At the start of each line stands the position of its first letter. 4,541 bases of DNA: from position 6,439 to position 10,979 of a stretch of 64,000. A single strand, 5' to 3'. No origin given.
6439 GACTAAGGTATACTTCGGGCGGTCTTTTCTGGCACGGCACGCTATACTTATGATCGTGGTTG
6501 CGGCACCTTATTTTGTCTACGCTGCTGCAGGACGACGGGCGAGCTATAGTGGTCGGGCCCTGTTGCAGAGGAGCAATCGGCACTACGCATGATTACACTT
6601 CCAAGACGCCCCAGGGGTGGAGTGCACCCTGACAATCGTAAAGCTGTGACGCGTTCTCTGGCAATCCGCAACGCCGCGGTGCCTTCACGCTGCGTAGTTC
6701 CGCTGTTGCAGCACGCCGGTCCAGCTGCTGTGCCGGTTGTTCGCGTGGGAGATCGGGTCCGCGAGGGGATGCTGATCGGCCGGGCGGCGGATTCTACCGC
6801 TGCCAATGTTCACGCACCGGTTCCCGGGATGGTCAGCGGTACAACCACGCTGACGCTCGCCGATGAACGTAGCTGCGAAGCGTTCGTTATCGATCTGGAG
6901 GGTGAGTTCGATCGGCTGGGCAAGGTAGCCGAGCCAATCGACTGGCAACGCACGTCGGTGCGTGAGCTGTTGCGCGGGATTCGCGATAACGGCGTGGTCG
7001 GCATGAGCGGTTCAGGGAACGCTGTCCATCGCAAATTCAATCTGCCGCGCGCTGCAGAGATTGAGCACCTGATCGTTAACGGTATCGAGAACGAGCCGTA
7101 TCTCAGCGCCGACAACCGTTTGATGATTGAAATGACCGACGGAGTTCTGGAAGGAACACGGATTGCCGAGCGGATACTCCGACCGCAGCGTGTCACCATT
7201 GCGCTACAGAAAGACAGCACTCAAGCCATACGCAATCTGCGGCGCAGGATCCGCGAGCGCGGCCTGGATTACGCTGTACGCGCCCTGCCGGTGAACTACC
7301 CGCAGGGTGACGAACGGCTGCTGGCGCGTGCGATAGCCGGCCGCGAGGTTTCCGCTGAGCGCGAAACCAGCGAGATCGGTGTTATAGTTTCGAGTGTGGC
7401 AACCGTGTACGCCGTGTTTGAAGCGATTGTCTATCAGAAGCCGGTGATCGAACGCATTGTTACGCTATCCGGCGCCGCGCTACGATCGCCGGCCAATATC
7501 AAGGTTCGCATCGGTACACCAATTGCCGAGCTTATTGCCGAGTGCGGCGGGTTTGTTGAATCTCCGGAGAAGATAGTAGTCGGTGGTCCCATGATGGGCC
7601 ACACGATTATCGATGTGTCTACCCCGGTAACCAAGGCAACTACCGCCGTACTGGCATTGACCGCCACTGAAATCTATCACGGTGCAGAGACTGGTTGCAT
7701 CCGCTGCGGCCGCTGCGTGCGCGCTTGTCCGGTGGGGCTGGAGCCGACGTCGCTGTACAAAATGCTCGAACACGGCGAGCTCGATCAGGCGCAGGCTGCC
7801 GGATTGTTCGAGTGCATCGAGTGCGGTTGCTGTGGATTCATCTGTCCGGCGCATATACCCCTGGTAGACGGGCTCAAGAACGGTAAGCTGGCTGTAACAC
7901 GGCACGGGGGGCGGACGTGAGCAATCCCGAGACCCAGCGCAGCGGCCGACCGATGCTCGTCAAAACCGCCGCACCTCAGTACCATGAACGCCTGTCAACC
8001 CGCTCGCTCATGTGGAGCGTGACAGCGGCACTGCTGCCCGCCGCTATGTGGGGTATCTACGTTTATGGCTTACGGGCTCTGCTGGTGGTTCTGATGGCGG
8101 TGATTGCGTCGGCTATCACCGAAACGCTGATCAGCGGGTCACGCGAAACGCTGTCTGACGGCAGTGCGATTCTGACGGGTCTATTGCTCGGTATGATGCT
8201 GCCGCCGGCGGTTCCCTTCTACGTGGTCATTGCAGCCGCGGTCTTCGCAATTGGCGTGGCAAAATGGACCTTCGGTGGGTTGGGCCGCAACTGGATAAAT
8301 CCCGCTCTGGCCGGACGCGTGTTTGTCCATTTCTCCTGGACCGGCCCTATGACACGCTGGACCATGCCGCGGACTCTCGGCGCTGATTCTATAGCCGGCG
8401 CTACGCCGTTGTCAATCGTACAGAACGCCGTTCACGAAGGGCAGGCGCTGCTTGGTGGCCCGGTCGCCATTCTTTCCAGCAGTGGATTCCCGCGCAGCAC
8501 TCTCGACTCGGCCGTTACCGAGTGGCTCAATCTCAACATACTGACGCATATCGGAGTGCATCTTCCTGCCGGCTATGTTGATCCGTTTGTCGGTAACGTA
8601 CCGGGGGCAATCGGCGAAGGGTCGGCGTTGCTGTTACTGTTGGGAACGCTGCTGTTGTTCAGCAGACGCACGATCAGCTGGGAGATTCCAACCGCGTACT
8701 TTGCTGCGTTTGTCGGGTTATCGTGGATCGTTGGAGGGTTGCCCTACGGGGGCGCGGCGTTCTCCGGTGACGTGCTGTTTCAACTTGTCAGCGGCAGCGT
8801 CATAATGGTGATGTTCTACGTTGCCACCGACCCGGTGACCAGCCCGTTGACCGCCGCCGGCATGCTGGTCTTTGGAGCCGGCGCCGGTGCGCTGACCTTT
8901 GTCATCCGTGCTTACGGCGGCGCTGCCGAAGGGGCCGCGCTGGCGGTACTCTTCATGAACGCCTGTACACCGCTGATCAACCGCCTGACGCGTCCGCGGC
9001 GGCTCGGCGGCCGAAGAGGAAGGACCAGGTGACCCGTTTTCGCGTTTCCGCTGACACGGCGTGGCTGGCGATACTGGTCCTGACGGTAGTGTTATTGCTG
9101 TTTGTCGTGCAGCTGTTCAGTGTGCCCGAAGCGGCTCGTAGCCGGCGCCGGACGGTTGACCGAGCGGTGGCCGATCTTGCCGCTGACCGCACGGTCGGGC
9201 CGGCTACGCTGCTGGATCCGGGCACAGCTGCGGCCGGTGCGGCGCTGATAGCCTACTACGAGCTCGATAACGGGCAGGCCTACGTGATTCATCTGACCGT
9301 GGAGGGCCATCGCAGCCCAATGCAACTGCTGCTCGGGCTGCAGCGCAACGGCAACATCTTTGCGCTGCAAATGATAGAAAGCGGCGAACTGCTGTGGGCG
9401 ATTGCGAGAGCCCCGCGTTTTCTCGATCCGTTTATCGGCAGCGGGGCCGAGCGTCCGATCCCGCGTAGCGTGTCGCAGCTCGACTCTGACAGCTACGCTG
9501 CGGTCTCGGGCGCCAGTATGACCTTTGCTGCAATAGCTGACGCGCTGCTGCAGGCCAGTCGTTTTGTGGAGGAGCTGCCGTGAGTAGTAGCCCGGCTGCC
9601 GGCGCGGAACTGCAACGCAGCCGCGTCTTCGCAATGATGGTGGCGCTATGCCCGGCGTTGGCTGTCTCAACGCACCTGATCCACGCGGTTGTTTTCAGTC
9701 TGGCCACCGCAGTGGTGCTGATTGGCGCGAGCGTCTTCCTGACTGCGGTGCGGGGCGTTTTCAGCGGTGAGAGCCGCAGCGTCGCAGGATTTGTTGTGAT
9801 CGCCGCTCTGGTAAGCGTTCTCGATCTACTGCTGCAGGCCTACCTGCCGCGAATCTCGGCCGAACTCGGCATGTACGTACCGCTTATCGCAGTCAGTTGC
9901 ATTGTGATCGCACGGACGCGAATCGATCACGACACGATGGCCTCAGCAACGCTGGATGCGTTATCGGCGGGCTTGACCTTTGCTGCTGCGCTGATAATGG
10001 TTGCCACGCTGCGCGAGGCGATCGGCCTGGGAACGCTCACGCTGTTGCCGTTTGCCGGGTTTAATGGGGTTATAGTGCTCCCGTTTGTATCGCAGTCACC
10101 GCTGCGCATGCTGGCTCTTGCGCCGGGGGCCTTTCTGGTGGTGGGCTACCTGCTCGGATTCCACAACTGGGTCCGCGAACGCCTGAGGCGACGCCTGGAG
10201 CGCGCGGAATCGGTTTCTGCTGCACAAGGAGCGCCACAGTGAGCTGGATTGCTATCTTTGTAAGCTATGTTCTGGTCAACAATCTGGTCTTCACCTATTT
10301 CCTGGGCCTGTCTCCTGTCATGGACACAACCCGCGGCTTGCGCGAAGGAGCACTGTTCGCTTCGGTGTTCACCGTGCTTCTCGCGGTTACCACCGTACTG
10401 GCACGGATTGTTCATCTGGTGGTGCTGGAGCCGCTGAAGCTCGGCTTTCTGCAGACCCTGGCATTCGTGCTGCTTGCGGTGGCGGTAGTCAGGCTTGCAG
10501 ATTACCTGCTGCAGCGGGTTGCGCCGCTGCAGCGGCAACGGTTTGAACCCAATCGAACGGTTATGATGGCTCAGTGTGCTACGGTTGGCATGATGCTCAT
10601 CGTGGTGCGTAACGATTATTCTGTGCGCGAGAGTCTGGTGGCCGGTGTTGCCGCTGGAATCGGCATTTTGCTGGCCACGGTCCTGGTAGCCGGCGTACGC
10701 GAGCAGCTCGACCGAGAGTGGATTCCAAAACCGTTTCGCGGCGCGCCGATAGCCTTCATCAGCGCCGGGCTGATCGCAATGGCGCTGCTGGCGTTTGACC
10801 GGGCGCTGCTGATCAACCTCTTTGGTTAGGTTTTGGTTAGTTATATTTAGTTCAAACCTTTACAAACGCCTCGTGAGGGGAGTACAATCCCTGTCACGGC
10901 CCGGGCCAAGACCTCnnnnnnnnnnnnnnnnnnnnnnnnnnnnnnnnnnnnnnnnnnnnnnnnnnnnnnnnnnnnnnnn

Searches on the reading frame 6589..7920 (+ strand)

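Call 42: search_protein_families(library=pfam, proteins=[window:6589-7920:+], max_evalue=0.00001)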
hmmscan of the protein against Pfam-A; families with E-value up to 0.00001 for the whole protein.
window:6589-7920:+ (443 aa): 8 families
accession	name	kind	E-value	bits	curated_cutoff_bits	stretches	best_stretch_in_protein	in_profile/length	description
PF01512.22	Complex1_51K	-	6.1e-35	120.8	31.2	1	131-277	1-149/150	Nuo51 FMN-binding domain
PF13375.12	RnfC_N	-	1.8e-23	82.9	25.6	1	9-105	4-100/101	RnfC Barrel sandwich hybrid domain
PF10531.15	SLBB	-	4.6e-12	46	27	1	290-337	1-53/55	SLBB domain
PF13237.11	Fer4_10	-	5e-08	33.2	25.5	1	368-420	7-53/53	4Fe-4S dicluster domain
PF13746.11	Fer4_18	-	7.3e-07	29.8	27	0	396-430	48-82/114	4Fe-4S dicluster domain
PF13183.11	Fer4_8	-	1.5e-06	29.1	27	1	369-423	4-68/68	4Fe-4S dicluster domain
PF13534.11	Fer4_17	-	3.8e-06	27.8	22.2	0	370-423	2-60/61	4Fe-4S dicluster domain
PF13187.11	Fer4_9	-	7e-06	26.4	27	0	370-422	2-50/52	4Fe-4S dicluster domain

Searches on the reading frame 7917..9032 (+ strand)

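Call 42: search_protein_families(library=pfam, proteins=[window:7917-9032:+], max_evalue=0.00001)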
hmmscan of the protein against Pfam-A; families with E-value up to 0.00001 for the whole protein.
window:7917-9032:+ (371 aa): 1 family
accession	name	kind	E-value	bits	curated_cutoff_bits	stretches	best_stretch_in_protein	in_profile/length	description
PF03116.20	NQR2_RnfD_RnfE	-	1.5e-94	317.1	27.7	1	17-364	3-296/296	NQR2, RnfD, RnfE family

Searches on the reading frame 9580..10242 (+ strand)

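Call 42: search_protein_families(library=pfam, proteins=[window:9580-10242:+], max_evalue=0.00001)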
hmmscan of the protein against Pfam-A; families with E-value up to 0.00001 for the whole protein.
window:9580-10242:+ (220 aa): 1 family
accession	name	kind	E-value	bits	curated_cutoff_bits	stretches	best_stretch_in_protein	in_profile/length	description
PF02508.19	Rnf-Nqr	-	2.2e-32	112.9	23.8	1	15-191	14-173/174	Rnf-Nqr subunit, membrane protein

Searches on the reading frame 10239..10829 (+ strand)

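Call 42: search_protein_families(library=pfam, proteins=[window:10239-10829:+], max_evalue=0.00001)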
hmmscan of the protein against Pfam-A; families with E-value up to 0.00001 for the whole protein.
window:10239-10829:+ (196 aa): 1 family
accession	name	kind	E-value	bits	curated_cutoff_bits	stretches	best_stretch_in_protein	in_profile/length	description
PF02508.19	Rnf-Nqr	-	8.6e-27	94.7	23.8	1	4-186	2-170/174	Rnf-Nqr subunit, membrane protein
